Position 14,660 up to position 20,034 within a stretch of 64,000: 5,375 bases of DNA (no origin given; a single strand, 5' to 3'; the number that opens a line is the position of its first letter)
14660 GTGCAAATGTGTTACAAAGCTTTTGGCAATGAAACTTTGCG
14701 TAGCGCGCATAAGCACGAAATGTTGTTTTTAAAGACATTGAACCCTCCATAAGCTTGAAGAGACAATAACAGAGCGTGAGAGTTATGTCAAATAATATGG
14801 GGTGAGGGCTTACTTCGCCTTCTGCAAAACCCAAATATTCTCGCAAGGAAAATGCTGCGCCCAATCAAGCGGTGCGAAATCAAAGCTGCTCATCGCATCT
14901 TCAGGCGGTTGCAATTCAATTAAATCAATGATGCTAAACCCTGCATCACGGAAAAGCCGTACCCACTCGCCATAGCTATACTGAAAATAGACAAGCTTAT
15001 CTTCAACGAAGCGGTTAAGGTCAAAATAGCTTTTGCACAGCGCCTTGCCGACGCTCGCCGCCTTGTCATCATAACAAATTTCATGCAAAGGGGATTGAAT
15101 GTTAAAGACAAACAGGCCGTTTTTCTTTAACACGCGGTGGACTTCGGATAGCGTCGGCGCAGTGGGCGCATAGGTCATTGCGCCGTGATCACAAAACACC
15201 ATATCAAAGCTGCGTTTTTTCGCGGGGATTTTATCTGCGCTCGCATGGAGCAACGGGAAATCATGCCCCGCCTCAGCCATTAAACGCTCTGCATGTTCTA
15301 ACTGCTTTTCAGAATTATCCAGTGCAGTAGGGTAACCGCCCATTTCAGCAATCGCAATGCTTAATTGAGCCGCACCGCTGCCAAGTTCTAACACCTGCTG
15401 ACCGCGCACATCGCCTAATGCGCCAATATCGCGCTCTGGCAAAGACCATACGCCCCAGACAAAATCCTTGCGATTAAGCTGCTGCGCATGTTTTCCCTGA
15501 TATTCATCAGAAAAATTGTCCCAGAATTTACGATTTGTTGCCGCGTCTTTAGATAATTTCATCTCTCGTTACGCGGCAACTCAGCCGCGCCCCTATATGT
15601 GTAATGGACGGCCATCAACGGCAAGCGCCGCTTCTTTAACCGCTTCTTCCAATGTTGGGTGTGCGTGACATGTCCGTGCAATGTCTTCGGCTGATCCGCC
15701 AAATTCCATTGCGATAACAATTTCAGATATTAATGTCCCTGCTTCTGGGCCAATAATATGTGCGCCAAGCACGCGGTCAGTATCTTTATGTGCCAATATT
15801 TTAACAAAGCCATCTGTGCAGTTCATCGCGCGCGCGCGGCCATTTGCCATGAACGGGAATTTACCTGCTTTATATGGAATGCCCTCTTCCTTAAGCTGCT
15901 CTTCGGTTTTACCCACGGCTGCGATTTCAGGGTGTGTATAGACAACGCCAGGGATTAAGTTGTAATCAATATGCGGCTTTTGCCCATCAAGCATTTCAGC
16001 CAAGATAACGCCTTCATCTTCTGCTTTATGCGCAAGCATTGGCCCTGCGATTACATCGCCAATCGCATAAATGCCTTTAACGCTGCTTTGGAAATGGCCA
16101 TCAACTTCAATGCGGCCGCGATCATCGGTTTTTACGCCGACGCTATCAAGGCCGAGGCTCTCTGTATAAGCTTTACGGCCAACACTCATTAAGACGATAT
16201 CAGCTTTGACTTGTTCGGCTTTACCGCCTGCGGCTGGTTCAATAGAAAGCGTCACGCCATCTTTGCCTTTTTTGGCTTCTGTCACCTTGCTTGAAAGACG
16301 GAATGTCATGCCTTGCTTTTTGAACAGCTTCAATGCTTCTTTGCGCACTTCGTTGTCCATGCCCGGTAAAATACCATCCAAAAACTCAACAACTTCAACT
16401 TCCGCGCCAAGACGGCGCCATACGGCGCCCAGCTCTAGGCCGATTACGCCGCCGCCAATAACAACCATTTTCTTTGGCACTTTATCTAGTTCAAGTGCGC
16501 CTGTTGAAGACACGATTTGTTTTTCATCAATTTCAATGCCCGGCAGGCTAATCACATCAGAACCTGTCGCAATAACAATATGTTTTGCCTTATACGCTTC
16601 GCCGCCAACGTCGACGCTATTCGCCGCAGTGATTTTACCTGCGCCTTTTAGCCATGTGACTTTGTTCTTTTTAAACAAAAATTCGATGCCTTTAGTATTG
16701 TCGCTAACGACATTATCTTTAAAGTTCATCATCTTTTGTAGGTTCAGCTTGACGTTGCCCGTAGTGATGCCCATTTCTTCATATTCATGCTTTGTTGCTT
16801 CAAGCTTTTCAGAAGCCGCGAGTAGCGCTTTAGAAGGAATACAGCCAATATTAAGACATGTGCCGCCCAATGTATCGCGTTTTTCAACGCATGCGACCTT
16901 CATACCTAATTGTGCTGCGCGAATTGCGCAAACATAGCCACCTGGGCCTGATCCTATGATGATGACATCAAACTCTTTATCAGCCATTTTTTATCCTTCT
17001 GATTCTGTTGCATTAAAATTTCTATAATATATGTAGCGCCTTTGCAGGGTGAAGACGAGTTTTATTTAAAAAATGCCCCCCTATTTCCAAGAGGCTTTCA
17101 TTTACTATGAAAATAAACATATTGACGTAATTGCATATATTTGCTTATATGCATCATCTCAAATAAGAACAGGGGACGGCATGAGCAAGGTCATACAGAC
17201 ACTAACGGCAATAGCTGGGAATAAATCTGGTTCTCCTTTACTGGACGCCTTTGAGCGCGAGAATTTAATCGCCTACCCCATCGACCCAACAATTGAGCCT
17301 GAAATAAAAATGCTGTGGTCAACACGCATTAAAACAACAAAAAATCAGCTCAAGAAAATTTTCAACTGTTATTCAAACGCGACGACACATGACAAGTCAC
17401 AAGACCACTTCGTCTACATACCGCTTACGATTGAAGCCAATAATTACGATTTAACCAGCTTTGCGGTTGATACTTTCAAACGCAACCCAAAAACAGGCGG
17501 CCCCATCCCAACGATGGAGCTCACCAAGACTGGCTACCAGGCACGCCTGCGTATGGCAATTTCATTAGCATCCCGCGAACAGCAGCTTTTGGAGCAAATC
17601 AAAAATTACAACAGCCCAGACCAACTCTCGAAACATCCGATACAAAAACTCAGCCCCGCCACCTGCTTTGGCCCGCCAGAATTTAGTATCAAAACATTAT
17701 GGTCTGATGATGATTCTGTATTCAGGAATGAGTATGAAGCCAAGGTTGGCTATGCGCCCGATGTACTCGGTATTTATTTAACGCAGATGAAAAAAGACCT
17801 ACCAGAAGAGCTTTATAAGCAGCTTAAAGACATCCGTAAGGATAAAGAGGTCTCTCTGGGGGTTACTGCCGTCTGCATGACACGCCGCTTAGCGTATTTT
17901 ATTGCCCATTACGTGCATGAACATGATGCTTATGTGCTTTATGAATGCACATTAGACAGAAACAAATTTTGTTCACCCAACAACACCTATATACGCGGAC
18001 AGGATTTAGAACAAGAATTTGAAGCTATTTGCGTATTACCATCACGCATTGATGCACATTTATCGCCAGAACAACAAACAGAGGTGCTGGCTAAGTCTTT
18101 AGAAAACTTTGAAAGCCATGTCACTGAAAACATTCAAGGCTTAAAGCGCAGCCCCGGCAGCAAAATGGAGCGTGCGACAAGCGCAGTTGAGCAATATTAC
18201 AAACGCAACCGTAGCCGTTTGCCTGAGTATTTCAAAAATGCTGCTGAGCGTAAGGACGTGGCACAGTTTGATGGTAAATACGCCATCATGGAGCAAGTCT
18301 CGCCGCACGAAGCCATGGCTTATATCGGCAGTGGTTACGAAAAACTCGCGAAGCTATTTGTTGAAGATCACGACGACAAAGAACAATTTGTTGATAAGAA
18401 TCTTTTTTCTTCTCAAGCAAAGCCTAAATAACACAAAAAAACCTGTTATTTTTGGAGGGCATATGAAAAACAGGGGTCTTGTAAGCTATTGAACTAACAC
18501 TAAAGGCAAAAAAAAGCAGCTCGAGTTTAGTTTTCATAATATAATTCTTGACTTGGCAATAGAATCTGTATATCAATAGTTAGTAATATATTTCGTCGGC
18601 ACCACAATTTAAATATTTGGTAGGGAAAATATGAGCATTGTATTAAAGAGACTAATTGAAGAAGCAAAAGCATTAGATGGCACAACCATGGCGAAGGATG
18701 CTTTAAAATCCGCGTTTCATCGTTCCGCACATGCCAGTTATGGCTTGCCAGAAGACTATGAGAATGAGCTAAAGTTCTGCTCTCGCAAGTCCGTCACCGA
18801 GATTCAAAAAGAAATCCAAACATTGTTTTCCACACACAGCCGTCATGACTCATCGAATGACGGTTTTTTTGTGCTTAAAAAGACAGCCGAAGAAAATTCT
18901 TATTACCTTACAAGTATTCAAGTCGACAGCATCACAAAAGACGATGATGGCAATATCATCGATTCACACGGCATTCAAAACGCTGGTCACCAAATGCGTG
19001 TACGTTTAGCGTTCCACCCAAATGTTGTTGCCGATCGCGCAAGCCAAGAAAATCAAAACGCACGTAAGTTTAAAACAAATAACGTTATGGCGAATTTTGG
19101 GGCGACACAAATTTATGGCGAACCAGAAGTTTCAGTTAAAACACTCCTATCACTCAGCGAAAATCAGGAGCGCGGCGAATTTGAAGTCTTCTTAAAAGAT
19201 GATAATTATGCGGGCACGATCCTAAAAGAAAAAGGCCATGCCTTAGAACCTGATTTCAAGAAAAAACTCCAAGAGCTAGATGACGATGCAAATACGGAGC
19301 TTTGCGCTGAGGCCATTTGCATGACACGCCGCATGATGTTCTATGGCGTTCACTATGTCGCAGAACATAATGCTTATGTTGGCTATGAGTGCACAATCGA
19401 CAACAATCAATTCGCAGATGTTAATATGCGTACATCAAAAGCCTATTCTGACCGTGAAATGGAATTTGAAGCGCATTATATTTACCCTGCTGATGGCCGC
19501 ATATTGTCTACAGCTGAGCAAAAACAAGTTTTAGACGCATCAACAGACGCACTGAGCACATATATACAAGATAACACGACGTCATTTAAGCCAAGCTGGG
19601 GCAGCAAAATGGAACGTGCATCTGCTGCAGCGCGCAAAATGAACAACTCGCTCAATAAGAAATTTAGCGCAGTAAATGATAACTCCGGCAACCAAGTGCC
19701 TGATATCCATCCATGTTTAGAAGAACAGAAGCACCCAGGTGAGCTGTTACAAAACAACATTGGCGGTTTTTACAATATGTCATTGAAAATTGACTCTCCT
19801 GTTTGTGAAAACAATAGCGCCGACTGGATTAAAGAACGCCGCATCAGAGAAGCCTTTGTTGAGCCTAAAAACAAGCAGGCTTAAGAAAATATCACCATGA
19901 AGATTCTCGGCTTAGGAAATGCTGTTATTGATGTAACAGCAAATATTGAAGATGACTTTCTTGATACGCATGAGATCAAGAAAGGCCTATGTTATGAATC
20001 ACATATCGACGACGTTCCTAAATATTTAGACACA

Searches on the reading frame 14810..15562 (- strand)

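Call 3: search_protein_families(library=pfam, proteins=[window:14810-15562:-], max_evalue=0.01)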
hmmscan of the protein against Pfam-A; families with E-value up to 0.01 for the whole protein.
window:14810-15562:- (250 aa): 7 families
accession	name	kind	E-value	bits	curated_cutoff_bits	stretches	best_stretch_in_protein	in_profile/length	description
PF13649.12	Methyltransf_25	-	1.9e-15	57.8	27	1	57-149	1-97/97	Methyltransferase domain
PF08241.18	Methyltransf_11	-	2.5e-15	57.3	21.2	1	58-153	1-95/95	Methyltransferase domain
PF13847.12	Methyltransf_31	-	1.4e-13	51.2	27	1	53-168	3-127/145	Methyltransferase domain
PF01209.24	Ubie_methyltran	-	9.1e-10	38.7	20.1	1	50-213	44-217/233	ubiE/COQ5 methyltransferase family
PF08242.18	Methyltransf_12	-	2.1e-08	35.2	30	1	58-151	1-98/98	Methyltransferase domain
PF13578.12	Methyltransf_24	-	0.0018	19.6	26.3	1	59-153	2-102/105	Methyltransferase domain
PF03141.22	Methyltransf_29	-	0.0043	16.1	23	1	108-156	171-220/506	Putative S-adenosyl-L-methionine-dependent methyltransferase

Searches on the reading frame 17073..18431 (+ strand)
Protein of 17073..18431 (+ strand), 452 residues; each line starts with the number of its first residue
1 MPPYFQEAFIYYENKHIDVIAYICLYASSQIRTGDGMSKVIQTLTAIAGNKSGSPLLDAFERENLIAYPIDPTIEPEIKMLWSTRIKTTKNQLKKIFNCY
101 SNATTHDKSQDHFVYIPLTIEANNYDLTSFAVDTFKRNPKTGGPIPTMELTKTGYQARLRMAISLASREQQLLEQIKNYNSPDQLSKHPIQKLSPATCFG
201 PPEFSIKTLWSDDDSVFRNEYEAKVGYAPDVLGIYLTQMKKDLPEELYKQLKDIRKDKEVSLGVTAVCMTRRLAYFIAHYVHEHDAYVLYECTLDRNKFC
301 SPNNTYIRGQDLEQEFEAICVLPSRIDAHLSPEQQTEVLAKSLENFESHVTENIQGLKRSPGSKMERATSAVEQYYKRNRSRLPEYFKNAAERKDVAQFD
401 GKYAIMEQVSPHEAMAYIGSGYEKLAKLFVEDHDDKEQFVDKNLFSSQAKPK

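Call 3: search_protein_families(library=pfam, proteins=[window:17073-18431:+], max_evalue=0.01)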
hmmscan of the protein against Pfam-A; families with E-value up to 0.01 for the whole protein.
window:17073-18431:+ (452 aa): 0 families

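Call 4: search_protein_families(library=ncbifam, proteins=[window:17073-18431:+], max_evalue=0.01)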
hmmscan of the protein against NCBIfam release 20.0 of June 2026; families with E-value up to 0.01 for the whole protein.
window:17073-18431:+ (452 aa): 0 families

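Call 5: search_protein_families(library=padloc, proteins=[window:17073-18431:+], max_evalue=0.01)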
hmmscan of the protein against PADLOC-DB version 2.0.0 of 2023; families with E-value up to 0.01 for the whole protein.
window:17073-18431:+ (452 aa): 1 family
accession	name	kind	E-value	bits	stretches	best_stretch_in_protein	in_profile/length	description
PDLC03690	HEase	-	0.0067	13.8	0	151-179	63-91/339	homing endonuclease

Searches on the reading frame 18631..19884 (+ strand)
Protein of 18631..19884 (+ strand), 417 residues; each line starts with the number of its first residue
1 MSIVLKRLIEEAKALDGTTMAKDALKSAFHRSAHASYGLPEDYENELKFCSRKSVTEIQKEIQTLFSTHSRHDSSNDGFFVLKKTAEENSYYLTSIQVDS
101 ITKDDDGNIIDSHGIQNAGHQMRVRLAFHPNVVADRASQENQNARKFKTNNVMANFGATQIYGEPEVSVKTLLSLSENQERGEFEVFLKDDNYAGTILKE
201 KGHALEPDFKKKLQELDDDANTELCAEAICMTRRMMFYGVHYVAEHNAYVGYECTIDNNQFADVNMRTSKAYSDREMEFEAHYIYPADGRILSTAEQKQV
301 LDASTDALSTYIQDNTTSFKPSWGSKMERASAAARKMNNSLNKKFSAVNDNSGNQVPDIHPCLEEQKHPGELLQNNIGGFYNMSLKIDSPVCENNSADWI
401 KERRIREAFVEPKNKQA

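Call 3: search_protein_families(library=pfam, proteins=[window:18631-19884:+], max_evalue=0.01)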
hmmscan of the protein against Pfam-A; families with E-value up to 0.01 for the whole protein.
window:18631-19884:+ (417 aa): 0 families

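Call 4: search_protein_families(library=ncbifam, proteins=[window:18631-19884:+], max_evalue=0.01)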
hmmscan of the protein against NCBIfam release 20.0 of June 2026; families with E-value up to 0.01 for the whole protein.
window:18631-19884:+ (417 aa): 0 families

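Call 5: search_protein_families(library=padloc, proteins=[window:18631-19884:+], max_evalue=0.01)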
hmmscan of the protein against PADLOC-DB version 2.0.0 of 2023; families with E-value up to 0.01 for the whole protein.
window:18631-19884:+ (417 aa): 0 families

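Call 54: search_protein_families(library=pfam, alignment_id=A3, max_evalue=10)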
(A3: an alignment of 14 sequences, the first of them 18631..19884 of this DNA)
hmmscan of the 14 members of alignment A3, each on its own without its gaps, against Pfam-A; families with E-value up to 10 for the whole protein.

A. member 1, window:18631-19884:+ (417 aa): 0 families

B. families by the number of members that match (of 14 scanned): 8 families
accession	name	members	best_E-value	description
PF00961.24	LAGLIDADG_1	2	0.02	LAGLIDADG endonuclease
PF08339.15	RTX_C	1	0.0023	RTX C-terminal domain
PF11900.14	DUF3420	1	0.011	Domain of unknown function (DUF3420)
PF18441.6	Hen1_Lam_C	1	0.024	Hen1 La-motif C-terminal domain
PF20117.4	DUF6507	1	0.045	Family of unknown function (DUF6507)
PF10051.14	DUF2286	1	0.13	Uncharacterized protein conserved in archaea (DUF2286)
PF14610.12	Psg1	1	0.16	Ykl077w/Psg1 (Pma1 Stabilization in Golgi)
PF18817.7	HEAT_UF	1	0.22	Repeat of uncharacterized protein PH0542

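Call 55: search_solved_structures(query=A3, max_evalue=10, show_alignments=3)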
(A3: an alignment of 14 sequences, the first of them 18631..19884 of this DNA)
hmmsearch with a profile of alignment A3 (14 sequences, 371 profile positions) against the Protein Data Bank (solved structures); distinct sequences matched with E-value up to 10: 1.
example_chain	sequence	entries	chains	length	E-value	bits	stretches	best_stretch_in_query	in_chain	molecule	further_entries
7ecd_A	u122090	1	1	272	0.33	13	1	131-180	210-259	Phosphatidate cytidylyltransferase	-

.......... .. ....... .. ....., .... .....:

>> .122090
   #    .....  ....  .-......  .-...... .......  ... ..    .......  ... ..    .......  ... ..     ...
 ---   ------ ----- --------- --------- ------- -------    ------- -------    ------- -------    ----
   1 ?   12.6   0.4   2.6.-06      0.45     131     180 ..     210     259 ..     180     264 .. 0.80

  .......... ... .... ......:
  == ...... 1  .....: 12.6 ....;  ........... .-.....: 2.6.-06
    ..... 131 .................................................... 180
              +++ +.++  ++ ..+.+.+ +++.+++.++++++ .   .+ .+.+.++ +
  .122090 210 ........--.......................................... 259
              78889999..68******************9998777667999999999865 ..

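Call 56: find_homologous_proteins(query=A3, max_evalue=0.001)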
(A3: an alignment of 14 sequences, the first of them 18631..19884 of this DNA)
Query A3 (14 sequences) (417 aa, profile of the alignment): 11 proteins with E <= 0.001 among 7108 candidates.
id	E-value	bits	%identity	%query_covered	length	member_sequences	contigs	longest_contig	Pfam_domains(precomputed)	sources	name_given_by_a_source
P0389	1.4e-112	394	100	100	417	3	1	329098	-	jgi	jgi:hypothetical protein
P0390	1.6e-112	394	62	100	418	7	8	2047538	-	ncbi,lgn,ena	-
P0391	5.2e-110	386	85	100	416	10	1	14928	-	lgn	-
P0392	1.2e-109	385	89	100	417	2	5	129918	-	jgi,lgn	jgi:hypothetical protein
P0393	7.0e-108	379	72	99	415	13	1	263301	-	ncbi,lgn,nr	ncbi:MAG: hypothetical protein NZ828_01870 [Alphaproteobacteria bacterium]|nr:hypothetical protein [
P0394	1.7e-106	374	72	99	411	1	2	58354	-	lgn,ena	-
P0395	4.0e-105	370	73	99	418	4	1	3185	-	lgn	-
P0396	2.6e-96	341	60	99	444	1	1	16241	-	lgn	-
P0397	1.1e-92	329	31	13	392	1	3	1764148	-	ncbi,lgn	-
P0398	1.1e-55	207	24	4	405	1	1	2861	-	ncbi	-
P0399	2.0e-53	200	-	-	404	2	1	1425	-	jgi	jgi:hypothetical protein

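Call 86: search_protein_families(library=ncbifam, alignment_id=A3, max_evalue=10)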
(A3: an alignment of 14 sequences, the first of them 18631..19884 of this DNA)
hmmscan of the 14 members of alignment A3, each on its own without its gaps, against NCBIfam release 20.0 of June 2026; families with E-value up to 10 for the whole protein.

A. member 1, window:18631-19884:+ (417 aa): 0 families

B. families by the number of members that match (of 14 scanned): 2 families
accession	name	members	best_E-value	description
TIGR03888.1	nitrile_beta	1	0.066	nitrile hydratase subunit beta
NF051900.1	BetGalacBglBAgro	1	0.092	beta-galactosidase BglB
